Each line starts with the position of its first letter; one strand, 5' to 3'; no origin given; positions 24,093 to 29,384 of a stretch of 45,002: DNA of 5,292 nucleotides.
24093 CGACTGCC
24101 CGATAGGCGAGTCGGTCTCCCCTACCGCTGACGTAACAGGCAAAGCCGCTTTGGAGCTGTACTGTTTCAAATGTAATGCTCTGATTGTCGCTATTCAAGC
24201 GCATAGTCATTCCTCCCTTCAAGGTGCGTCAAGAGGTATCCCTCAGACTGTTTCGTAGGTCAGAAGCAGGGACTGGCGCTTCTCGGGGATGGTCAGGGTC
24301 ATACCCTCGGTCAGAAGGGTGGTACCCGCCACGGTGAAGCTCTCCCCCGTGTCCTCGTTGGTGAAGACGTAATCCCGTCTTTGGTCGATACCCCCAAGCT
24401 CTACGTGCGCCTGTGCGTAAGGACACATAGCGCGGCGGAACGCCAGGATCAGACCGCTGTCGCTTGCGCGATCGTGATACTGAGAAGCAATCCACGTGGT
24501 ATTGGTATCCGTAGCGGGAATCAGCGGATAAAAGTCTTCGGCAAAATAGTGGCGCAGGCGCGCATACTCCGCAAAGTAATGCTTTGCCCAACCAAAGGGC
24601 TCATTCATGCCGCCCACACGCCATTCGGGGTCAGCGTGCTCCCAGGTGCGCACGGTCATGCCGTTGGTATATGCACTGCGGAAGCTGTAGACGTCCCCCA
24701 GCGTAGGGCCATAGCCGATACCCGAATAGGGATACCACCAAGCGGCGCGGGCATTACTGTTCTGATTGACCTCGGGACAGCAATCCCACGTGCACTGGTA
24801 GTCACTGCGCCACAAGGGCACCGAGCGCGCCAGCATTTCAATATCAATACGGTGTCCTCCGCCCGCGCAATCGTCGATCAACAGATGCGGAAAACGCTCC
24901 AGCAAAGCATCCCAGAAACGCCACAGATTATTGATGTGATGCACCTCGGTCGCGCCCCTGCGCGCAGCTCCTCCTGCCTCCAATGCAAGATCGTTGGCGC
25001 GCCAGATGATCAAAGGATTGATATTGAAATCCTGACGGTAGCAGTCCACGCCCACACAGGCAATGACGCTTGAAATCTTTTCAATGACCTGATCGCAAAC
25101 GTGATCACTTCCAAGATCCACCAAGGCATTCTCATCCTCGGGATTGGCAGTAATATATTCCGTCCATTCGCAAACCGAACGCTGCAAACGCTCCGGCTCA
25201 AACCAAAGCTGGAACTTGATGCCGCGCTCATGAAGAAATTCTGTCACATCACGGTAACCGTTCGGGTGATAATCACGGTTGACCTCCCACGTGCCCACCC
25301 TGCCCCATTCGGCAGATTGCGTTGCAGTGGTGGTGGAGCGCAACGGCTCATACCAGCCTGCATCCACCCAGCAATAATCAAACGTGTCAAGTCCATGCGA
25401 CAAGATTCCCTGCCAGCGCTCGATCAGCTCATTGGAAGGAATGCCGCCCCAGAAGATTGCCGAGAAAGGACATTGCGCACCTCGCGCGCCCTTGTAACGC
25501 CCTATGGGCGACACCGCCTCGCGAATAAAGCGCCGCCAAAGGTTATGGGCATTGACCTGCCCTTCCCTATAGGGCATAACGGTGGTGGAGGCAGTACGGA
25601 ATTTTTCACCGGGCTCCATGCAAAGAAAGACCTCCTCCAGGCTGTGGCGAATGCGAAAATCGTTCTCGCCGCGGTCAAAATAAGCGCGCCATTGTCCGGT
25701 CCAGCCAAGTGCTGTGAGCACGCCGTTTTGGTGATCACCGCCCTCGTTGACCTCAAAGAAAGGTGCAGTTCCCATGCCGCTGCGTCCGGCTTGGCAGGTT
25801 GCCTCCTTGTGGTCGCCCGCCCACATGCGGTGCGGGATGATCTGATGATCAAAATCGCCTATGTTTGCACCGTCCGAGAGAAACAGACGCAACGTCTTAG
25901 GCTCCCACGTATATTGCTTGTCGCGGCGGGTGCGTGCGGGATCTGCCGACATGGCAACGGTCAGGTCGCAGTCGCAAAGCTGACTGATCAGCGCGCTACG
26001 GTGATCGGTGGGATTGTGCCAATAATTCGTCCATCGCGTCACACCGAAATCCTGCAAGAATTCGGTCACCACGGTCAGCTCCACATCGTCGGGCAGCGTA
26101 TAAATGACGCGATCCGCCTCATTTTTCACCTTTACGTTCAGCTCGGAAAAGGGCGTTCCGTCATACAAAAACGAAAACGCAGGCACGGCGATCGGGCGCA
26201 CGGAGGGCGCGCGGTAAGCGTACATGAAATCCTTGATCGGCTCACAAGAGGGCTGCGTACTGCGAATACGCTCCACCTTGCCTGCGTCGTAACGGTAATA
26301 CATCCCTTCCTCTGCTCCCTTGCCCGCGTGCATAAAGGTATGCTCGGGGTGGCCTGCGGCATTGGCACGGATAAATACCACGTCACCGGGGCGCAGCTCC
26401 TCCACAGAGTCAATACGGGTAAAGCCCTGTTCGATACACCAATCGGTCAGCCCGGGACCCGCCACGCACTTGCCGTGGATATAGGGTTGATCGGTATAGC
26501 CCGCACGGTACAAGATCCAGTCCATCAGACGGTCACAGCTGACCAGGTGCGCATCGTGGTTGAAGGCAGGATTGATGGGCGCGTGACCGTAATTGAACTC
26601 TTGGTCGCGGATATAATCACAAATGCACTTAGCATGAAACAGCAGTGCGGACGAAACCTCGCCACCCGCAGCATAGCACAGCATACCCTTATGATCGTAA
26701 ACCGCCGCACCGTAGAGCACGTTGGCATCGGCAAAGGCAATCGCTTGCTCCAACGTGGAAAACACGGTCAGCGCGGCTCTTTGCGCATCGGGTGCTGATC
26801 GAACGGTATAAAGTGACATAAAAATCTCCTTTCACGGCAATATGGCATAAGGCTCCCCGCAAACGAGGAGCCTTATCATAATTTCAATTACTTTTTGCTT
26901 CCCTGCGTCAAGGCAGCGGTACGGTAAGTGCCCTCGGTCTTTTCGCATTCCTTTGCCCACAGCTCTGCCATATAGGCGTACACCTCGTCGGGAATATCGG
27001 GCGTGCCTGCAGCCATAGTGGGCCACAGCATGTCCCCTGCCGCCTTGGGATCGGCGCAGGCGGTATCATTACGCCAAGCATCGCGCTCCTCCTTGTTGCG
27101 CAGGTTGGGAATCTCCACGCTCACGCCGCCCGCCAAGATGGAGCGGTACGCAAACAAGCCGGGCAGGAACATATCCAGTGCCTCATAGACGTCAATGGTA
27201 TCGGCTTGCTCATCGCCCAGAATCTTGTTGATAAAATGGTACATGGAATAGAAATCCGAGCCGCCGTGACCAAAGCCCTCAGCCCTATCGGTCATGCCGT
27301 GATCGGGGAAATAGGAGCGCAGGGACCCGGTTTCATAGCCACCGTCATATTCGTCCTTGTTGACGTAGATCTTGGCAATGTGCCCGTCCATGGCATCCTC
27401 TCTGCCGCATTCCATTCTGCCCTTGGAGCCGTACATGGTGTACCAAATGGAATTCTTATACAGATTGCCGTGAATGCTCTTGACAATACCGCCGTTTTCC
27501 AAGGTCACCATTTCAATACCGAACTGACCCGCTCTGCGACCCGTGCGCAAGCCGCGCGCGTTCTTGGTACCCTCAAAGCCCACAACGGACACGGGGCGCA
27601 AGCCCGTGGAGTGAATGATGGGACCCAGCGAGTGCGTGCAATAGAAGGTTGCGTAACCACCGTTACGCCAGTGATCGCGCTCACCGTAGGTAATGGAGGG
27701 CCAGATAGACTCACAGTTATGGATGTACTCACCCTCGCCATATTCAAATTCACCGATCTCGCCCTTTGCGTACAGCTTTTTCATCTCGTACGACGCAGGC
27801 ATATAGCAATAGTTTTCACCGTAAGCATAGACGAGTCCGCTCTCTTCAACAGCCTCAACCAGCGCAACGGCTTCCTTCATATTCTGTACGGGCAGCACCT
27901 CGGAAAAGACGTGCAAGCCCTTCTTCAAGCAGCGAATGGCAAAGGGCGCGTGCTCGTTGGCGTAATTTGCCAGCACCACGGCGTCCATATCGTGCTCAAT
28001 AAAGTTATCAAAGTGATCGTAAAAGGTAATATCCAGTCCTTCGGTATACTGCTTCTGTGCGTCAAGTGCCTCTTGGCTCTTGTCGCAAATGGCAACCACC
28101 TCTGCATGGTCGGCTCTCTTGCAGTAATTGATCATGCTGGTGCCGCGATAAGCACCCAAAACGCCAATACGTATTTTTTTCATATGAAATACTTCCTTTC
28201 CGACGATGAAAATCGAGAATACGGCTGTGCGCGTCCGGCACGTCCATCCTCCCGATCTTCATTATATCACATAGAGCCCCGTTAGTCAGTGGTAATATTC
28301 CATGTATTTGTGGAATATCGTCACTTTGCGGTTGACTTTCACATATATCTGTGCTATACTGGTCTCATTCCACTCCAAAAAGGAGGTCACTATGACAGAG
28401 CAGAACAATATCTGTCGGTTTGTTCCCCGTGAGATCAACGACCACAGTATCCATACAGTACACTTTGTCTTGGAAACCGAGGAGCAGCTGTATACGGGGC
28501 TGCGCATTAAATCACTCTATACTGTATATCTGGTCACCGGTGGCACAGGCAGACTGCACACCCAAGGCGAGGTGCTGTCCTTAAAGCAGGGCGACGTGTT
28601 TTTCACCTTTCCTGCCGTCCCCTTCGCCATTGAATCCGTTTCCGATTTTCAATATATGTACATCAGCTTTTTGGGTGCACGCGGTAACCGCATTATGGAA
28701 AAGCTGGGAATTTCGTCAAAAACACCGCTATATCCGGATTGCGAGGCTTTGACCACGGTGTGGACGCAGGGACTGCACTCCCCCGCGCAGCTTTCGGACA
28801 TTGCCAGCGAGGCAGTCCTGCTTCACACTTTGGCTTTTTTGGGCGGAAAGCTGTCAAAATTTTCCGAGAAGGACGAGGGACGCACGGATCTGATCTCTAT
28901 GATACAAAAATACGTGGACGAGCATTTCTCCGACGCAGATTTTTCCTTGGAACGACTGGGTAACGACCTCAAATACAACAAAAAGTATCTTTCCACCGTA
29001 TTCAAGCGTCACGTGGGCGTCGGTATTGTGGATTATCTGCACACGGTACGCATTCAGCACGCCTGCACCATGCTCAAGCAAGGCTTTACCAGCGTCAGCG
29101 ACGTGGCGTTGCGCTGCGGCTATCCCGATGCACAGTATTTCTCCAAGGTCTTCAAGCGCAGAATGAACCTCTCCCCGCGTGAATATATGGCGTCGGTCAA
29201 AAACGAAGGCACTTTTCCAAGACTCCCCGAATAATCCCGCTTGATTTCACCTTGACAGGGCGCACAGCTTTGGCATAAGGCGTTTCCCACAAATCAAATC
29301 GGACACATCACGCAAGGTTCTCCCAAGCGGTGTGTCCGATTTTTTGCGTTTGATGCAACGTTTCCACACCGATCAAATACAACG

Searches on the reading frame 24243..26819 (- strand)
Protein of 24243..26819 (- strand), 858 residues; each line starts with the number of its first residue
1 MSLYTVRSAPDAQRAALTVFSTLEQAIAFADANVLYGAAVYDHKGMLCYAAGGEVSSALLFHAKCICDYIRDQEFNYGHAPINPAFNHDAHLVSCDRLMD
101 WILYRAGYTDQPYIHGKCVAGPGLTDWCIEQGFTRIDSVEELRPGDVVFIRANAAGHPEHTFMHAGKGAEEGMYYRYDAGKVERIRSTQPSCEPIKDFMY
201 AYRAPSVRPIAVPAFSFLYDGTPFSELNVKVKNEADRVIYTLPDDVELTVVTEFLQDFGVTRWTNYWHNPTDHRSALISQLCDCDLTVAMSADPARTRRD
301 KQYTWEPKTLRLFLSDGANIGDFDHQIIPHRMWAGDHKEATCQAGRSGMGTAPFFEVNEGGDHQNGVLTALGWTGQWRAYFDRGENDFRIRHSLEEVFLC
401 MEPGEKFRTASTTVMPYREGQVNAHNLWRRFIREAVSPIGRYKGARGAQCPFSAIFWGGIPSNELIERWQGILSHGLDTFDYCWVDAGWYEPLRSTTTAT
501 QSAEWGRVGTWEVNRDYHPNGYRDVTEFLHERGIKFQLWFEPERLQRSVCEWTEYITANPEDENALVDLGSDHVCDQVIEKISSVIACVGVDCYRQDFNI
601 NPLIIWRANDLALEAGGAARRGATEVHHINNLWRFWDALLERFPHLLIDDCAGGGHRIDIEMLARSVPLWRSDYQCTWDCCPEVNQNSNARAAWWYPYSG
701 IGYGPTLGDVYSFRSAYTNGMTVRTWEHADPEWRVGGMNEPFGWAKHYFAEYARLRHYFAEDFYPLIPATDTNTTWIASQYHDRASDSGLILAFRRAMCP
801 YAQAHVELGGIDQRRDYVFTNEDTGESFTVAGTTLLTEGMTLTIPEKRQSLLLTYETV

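Call 38: search_protein_families(library=pfam, proteins=[window:24243-26819:-], max_evalue=0.0001)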
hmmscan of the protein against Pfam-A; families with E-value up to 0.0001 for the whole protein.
window:24243-26819:- (858 aa): 1 family
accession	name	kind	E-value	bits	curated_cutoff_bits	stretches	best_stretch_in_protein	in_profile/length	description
PF02065.24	Melibiase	-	7.1e-19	68.4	27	1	485-674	77-261/347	Melibiase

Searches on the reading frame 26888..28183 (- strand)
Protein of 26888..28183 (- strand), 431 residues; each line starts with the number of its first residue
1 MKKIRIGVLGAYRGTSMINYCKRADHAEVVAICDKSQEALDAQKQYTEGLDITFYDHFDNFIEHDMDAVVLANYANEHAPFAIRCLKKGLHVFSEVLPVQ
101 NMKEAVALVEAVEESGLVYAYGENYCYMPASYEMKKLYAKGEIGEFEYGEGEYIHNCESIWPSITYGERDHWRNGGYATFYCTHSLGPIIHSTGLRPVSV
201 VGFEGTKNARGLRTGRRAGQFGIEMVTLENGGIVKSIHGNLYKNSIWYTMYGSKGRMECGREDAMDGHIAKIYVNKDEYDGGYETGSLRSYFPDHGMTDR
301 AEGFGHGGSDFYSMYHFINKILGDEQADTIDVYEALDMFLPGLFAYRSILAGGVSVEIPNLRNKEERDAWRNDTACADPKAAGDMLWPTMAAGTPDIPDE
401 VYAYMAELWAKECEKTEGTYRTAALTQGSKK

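Call 38: search_protein_families(library=pfam, proteins=[window:26888-28183:-], max_evalue=0.0001)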
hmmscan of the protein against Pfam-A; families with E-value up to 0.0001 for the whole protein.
window:26888-28183:- (431 aa): 1 family
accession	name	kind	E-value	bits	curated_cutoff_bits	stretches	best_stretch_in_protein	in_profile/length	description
PF01408.29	GFO_IDH_MocA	-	1.2e-11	45.8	24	1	4-122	1-119/120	Oxidoreductase family, NAD-binding Rossmann fold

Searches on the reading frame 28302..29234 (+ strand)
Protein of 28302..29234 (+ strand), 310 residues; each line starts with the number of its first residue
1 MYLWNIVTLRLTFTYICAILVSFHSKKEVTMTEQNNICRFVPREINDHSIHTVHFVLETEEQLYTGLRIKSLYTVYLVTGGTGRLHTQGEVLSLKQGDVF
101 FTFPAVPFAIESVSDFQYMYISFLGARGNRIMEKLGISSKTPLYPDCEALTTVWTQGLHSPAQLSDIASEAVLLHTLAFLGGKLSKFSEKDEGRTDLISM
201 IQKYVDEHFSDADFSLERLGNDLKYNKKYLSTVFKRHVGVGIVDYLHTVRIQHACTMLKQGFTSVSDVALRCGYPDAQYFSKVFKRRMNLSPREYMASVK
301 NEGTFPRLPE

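Call 38: search_protein_families(library=pfam, proteins=[window:28302-29234:+], max_evalue=0.0001)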
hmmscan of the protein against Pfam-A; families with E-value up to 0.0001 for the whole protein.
window:28302-29234:+ (310 aa): 3 families
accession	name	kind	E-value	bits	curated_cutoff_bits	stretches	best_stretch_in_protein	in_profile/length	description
PF12833.13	HTH_18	-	4.5e-19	69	33.6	1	222-296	4-78/80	Helix-turn-helix domain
PF00165.29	HTH_AraC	-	3.1e-17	62.7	26.6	1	263-296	9-41/42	Bacterial regulatory helix-turn-helix proteins, AraC family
PF02311.25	AraC_binding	-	1e-09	38.7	21.1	1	69-161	20-106/135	AraC-like ligand binding domain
